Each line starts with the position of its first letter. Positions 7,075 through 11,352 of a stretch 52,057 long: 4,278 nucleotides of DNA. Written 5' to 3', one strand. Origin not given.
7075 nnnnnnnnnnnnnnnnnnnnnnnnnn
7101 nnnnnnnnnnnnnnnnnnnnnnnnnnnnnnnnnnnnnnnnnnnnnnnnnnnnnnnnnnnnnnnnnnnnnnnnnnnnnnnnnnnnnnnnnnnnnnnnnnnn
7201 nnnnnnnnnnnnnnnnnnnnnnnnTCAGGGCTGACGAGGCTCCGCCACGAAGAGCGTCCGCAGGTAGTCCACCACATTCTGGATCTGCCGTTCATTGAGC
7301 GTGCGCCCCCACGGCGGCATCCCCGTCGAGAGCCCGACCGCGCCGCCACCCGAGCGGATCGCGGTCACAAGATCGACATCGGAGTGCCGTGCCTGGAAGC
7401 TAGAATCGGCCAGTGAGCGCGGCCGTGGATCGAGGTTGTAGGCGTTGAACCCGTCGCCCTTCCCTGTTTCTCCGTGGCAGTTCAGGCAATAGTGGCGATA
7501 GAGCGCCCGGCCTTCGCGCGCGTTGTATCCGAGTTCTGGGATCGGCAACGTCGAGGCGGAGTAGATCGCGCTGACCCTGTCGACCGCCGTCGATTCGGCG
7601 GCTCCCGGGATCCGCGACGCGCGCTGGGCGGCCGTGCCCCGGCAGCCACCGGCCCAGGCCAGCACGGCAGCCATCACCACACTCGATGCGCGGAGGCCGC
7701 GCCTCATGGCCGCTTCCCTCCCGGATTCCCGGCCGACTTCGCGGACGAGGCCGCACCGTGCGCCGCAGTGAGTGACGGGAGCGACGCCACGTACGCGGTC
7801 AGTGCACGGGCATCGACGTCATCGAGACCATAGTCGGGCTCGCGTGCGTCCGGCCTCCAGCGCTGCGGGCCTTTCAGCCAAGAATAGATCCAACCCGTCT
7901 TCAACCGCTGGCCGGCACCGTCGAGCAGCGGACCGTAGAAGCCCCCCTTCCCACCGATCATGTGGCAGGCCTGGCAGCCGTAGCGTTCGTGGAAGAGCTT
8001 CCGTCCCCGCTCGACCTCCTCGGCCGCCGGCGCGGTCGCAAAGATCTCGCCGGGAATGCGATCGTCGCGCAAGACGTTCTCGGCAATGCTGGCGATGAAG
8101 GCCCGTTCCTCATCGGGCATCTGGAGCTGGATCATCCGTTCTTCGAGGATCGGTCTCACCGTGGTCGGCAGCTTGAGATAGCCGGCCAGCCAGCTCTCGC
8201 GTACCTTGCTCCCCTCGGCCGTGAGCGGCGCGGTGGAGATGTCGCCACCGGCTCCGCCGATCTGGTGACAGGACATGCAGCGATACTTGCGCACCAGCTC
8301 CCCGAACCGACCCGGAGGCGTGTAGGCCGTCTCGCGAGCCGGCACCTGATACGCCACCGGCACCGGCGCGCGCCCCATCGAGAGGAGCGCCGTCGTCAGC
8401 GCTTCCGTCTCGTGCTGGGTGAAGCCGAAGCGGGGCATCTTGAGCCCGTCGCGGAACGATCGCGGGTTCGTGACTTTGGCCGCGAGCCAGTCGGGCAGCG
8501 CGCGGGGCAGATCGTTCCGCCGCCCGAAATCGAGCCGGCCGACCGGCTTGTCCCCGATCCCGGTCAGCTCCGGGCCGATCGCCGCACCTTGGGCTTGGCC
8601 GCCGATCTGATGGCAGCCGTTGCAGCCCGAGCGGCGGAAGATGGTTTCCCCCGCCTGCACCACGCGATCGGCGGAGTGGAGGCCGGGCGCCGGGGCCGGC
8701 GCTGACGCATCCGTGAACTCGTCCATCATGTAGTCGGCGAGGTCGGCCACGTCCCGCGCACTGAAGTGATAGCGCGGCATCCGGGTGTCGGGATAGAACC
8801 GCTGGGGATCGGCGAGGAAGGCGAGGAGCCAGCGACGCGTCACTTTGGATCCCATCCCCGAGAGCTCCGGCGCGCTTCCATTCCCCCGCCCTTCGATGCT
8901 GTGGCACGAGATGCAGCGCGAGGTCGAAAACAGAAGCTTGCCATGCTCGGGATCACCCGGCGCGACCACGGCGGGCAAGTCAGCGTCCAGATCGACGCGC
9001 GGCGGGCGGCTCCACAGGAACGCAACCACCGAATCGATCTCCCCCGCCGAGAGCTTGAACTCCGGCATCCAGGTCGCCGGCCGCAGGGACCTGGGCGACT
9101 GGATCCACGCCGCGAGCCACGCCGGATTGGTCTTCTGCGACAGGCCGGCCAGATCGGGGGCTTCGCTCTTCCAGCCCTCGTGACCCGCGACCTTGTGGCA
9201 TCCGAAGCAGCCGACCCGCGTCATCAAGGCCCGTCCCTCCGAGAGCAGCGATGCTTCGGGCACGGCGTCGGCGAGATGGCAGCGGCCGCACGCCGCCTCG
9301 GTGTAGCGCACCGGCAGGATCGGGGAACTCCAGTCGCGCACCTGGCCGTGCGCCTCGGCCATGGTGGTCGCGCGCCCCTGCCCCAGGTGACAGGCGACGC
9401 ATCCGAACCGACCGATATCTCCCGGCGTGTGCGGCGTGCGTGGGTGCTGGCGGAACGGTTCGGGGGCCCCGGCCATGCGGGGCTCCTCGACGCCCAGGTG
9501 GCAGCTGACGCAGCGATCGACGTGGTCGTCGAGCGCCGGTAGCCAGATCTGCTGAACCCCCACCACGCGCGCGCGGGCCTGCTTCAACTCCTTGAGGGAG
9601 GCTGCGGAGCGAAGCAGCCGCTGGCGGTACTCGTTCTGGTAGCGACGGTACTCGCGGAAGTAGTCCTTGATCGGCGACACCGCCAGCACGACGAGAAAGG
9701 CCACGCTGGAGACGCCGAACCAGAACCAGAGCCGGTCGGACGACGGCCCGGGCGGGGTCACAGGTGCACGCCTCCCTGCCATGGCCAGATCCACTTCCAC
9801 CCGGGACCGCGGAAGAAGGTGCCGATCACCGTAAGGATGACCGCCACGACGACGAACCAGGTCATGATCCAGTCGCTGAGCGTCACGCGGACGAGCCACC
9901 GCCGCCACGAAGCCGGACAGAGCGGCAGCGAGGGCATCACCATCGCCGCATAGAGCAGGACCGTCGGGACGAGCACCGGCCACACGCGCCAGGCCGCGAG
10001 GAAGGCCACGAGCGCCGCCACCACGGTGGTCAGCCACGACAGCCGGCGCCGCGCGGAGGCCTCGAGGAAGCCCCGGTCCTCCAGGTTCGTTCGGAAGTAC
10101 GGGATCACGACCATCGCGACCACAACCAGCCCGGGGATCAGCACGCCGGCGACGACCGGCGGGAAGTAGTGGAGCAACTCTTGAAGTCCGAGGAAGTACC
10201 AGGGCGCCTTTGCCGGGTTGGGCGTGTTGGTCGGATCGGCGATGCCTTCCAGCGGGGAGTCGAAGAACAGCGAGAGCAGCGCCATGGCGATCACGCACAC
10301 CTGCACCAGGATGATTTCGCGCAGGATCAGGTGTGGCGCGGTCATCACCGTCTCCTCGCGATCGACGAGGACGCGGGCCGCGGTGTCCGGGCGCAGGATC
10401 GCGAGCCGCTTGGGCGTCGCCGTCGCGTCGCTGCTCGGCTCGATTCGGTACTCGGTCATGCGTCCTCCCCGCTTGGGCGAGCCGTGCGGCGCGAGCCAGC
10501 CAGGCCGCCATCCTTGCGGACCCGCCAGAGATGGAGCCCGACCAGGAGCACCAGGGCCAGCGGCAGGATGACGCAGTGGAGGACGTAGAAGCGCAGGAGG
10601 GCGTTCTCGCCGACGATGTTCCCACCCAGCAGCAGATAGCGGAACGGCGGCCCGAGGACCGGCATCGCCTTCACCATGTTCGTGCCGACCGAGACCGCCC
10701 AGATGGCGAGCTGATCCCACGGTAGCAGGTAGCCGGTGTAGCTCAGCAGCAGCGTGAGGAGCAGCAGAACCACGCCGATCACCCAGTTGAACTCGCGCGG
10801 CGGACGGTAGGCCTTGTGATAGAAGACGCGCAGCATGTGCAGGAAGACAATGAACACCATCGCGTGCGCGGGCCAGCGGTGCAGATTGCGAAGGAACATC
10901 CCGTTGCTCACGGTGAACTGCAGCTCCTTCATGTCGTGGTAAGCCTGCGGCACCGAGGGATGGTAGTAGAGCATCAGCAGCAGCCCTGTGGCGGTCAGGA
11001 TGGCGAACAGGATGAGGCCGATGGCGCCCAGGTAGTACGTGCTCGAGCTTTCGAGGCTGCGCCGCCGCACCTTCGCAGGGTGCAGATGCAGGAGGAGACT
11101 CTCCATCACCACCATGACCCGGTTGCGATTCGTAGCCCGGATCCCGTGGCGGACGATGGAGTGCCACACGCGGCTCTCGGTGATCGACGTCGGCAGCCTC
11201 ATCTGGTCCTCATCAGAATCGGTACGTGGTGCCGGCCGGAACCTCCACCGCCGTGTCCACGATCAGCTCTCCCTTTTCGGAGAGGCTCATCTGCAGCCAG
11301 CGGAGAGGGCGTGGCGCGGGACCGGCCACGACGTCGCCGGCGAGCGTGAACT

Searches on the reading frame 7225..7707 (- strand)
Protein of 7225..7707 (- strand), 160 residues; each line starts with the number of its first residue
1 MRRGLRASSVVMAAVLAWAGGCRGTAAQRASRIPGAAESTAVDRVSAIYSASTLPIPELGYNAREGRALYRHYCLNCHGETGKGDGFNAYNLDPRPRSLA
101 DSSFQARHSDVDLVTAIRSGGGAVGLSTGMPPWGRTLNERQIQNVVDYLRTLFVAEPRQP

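Call 9: search_protein_families(library=pfam, proteins=[window:7225-7707:-], max_evalue=0.01)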
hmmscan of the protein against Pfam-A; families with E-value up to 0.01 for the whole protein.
window:7225-7707:- (160 aa): 2 families
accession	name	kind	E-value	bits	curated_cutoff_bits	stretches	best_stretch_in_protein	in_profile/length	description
PF13442.11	Cytochrome_CBB3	-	4.9e-13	49.6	27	1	62-149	2-68/68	Cytochrome C oxidase, cbb3-type, subunit III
PF00034.26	Cytochrom_C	-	4.9e-08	34.6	21.3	1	64-152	2-89/90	Cytochrome c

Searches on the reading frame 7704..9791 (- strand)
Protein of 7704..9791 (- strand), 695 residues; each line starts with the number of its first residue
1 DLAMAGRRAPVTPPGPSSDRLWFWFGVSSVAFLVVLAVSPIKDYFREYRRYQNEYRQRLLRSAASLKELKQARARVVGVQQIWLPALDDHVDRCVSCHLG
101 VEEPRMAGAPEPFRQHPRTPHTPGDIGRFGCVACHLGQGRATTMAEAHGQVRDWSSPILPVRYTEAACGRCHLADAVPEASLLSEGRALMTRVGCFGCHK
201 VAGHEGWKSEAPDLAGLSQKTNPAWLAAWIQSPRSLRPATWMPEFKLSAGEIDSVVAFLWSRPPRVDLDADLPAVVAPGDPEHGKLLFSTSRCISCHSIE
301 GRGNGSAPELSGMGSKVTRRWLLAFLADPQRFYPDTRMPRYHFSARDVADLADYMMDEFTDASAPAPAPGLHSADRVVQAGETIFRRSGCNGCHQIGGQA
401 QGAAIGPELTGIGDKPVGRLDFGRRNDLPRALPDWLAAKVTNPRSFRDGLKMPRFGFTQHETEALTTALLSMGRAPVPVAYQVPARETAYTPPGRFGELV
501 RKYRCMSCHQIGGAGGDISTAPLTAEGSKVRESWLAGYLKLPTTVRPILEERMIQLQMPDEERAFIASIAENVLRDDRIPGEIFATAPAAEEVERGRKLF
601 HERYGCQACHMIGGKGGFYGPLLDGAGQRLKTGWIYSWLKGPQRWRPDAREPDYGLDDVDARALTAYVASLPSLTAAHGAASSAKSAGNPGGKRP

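Call 9: search_protein_families(library=pfam, proteins=[window:7704-9791:-], max_evalue=0.01)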
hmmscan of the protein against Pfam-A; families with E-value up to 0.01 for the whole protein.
window:7704-9791:- (695 aa): 9 families
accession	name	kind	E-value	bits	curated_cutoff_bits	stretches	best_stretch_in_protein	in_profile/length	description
PF00034.26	Cytochrom_C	-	2.2e-40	138.3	21.3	4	282-356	2-87/90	Cytochrome c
PF13442.11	Cytochrome_CBB3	-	8.6e-27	93.7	27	3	281-355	3-68/68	Cytochrome C oxidase, cbb3-type, subunit III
PF02433.20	FixO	-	2.6e-12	47.1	29.6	1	307-353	103-149/219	Cytochrome C oxidase, mono-heme subunit/FixO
PF14522.11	Cytochrome_C7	-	4.3e-06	26.9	24.8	0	92-172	14-66/67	Cytochrome c7 and related cytochrome c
PF14537.11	Cytochrom_c3_2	-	1.4e-05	25.9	25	0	91-140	26-69/79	Cytochrome c3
PF09699.15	Paired_CXXCH_1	-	0.00035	20.6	20.6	0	164-201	5-38/41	Doubled CXXCH motif (Paired_CXXCH_1)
PF03892.19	NapB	-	0.00045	20.7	25.1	0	87-145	60-121/127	Nitrate reductase cytochrome c-type subunit (NapB)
PF13435.11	Cytochrome_C554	-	0.0032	18.8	20.8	0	164-199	47-83/84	Cytochrome c554 and c-prime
PF22678.1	Cytochrom_c_NrfB-like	-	0.009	16.9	27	0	131-203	1-69/89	Cytochrome c-type protein NrfB-like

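Call 19: search_protein_families(library=ncbifam, proteins=[window:7704-9791:-], max_evalue=0.01)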
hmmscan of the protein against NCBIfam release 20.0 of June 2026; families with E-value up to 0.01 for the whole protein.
window:7704-9791:- (695 aa): 16 families
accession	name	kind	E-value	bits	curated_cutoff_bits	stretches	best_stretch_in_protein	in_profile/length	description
TIGR04485.1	thiosulf_SoxX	equivalog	2.3e-38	130.7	61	4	290-357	2-77/78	sulfur oxidation c-type cytochrome SoxX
NF040971.1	cytc_ExtS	equivalog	9.9e-29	100.4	100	3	282-468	79-261/262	selenite/tellurite reduction operon c-type cytochrome lipoprotein ExtS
TIGR02603.1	CxxCH_TIGR02603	domain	1.7e-28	99.2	68.15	3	279-331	1-52/134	putative heme-binding domain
NF050122.1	bc1_QcrC_actin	exception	1.1e-19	70.7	200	3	373-523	36-165/253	cytochrome bc1 complex diheme cytochrome c subunit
NF011055.0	PRK14487.1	subfamily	1.9e-12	47.2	218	1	307-352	109-154/212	cbb3-type cytochrome c oxidase subunit II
NF045773.1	cytochro_C550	exception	2.5e-12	46.8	125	1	290-356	57-117/118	cytochrome c550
TIGR00781.1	ccoO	equivalog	1.7e-10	41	200.65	1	307-362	103-158/232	cytochrome-c oxidase, cbb3-type subunit II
NF011054.0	PRK14486.1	equivalog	5.1e-10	39.3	447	1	307-348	104-145/294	putative bifunctional cbb3-type cytochrome c oxidase subunit II/cytochrome c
NF045774.1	cytochro_C551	exception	6.9e-09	35.6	118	0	290-355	47-106/110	cytochrome c551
TIGR00782.1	ccoP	equivalog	7.7e-09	35.3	179.95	1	283-410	109-234/285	cytochrome-c oxidase, cbb3-type subunit III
NF043008.1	Cyt550_Brdyrhiz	equivalog_domain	3.1e-07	30.6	240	0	376-418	25-64/131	cytochrome c-550 CycA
NF011053.0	PRK14485.1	subfamily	0.00076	17.8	1080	0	307-351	592-636/716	putative bifunctional cbb3-type cytochrome c oxidase subunit I/II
TIGR03508.1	decahem_SO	subfamily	0.00094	18.7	192.2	1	92-202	3-104/258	DmsE family decaheme c-type cytochrome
NF045930.1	Cytc6PetJCyano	equivalog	0.0015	18.5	135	0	584-614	19-47/110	cytochrome c6 PetJ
NF008659.0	PRK11659.1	equivalog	0.0031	17.2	184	0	84-203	39-146/188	cytochrome c nitrite reductase pentaheme subunit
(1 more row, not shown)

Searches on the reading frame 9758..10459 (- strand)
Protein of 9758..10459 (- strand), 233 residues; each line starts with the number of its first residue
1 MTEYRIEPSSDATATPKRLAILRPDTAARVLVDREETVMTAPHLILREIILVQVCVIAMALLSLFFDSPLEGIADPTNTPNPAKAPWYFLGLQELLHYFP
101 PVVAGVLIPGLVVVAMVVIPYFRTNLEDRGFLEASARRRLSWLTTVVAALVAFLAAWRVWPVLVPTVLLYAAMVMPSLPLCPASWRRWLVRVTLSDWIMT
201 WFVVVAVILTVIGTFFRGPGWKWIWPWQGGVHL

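Call 9: search_protein_families(library=pfam, proteins=[window:9758-10459:-], max_evalue=0.01)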
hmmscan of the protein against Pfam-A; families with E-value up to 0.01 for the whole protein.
window:9758-10459:- (233 aa): 1 family
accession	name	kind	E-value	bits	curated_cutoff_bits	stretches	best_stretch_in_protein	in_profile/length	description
PF00032.22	Cytochrom_B_C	-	2.1e-05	25.1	20.7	1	74-129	2-57/102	Cytochrome b(C-terminal)/b6/petD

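Call 19: search_protein_families(library=ncbifam, proteins=[window:9758-10459:-], max_evalue=0.01)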
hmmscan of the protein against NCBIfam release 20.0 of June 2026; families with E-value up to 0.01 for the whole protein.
window:9758-10459:- (233 aa): 1 family
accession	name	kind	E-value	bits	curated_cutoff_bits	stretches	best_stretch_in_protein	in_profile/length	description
NF040970.1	memb_ExtQ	equivalog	7.1e-14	52.2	150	1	41-154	5-116/134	selenite/tellurite reduction operon b-type cytochrome membrane protein ExtQ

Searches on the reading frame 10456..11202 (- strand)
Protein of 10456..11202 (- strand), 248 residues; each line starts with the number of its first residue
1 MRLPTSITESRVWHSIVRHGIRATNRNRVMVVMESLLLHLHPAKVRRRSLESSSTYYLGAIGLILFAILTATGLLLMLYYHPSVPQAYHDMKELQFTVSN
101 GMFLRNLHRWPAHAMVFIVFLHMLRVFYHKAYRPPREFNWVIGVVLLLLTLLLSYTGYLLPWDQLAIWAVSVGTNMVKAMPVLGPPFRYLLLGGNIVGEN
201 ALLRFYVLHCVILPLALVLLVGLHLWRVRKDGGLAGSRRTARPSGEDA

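Call 9: search_protein_families(library=pfam, proteins=[window:10456-11202:-], max_evalue=0.01)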
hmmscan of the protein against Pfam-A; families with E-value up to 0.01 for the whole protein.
window:10456-11202:- (248 aa): 4 families
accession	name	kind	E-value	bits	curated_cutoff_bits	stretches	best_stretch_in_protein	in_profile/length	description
PF00033.24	Cytochrome_B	-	4.9e-43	147.6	27.2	1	53-231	11-188/189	Cytochrome b/b6/petB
PF13631.11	Cytochrom_B_N_2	-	6.3e-41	140.6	27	1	114-240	2-127/169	Cytochrome b(N-terminal)/b6/petB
PF14358.11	DUF4405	-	6.6e-07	30.2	26.7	1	63-123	7-62/66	Domain of unknown function (DUF4405)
PF19227.5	Salyut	-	0.0058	17.1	27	1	63-91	2-30/51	Salyut domain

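Call 19: search_protein_families(library=ncbifam, proteins=[window:10456-11202:-], max_evalue=0.01)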
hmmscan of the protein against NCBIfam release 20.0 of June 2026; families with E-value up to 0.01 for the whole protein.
window:10456-11202:- (248 aa): 4 families
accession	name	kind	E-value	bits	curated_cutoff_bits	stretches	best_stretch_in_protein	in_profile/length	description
NF040969.1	cytb_ExtP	equivalog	4.5e-79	265.1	290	1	32-234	1-203/205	selenite/tellurite reduction operon b-type cytochrome ExtP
NF002990.0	PRK03735.1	subfamily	2e-55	188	325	1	30-232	16-218/223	cytochrome b6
NF050120.1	bc1_QcrB_actin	exception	1.1e-35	123.5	500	1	86-239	73-228/458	cytochrome bc1 complex cytochrome b subunit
NF041076.1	cyt_b_SoxC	equivalog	7e-28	97.8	740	1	55-230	27-197/542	proton pump complex cytochrome B SoxC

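Call 54: find_related_loci(query=A1, collection=genome_contigs, flank=9000)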
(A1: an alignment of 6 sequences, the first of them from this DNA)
Query A1 (248 aa) in genome_contigs; peptide patterns used: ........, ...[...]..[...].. (x = any residue, [..] = any of these).
600 stretches matched a pattern (row limit reached: there are more); 600 encode a relative of the query (tblastn E <= 1e-3); the best 80 are kept; 80 distinct loci.
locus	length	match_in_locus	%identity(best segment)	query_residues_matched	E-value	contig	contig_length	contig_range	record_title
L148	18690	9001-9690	70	7-236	8e-104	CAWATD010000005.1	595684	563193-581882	MAG: uncultured Acidobacteriota bacterium isolate MFD02134.bin.2.124 genome assembly, contig: contig_448, whole genome s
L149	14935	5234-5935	66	12-245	8e-101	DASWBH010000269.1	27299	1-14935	MAG TPA_asm: Thermoanaerobaculia bacterium isolate SMAG_U2677 k141_224459, whole genome shotgun sequence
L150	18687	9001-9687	64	6-234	5e-98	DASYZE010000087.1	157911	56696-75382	MAG TPA_asm: Terriglobia bacterium isolate SMAG_U6354 k141_98565, whole genome shotgun sequence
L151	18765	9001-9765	60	6-248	1e-97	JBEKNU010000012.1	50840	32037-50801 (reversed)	MAG: Terriglobia bacterium isolate SPRUCE 424 SPRUCE_424_12, whole genome shotgun sequence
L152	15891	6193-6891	60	10-242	3e-97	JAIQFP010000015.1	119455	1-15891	MAG: Terriglobia bacterium isolate SRVP_3 SR-VP_26_10_2019_C_30cm_scaffold_129, whole genome shotgun sequence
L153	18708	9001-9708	61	5-240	5e-97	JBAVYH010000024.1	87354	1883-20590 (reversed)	MAG: Bryobacteraceae bacterium isolate MFD02755_ilm_asm_bin11 k127_67618, whole genome shotgun sequence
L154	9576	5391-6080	63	6-235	1e-96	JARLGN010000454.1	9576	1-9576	MAG: Acidobacteriota bacterium isolate MAG_BO2 MetaBAT2_Bin_2_Oxic_k141_1476465, whole genome shotgun sequence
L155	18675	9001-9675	63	10-234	2e-96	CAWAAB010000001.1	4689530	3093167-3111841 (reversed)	MAG: uncultured Acidobacteriota bacterium isolate MFD01828.bin.1.47 genome assembly, contig: contig_10743, whole genome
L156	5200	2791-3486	63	3-234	7e-96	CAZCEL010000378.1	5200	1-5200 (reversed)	MAG TPA_asm: uncultured Bifidobacteriaceae bacterium isolate binchicken_co21_238 genome assembly, contig: NODE_20967_len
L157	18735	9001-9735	62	2-246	4e-96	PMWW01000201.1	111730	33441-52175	MAG: Acidobacteriaceae bacterium isolate bog_169 73.20110700_S3M.38_contig_427, whole genome shotgun sequence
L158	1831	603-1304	62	2-234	8e-101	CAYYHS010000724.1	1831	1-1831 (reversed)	MAG TPA_asm: uncultured Chitinophagaceae bacterium isolate binchicken_co54_148 genome assembly, contig: NODE_154281_leng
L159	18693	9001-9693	65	5-235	9e-95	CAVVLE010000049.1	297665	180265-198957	MAG: uncultured Acidobacteriota bacterium isolate MFD09222.bin.1.174 genome assembly, contig: contig_93467, whole genome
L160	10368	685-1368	66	7-234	1e-94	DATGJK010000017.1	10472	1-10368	MAG TPA_asm: Acidobacteriaceae bacterium isolate SMAG_U9831 k141_832987, whole genome shotgun sequence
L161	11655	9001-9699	62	2-234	5e-94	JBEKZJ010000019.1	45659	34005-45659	MAG: Terracidiphilus sp. isolate SPRUCE 696 SPRUCE_696_19, whole genome shotgun sequence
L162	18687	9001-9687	64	6-234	6e-94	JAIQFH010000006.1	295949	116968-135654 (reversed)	MAG: Terriglobia bacterium isolate SRVP_4 SR-VP_26_10_2019_C_20cm_scaffold_140, whole genome shotgun sequence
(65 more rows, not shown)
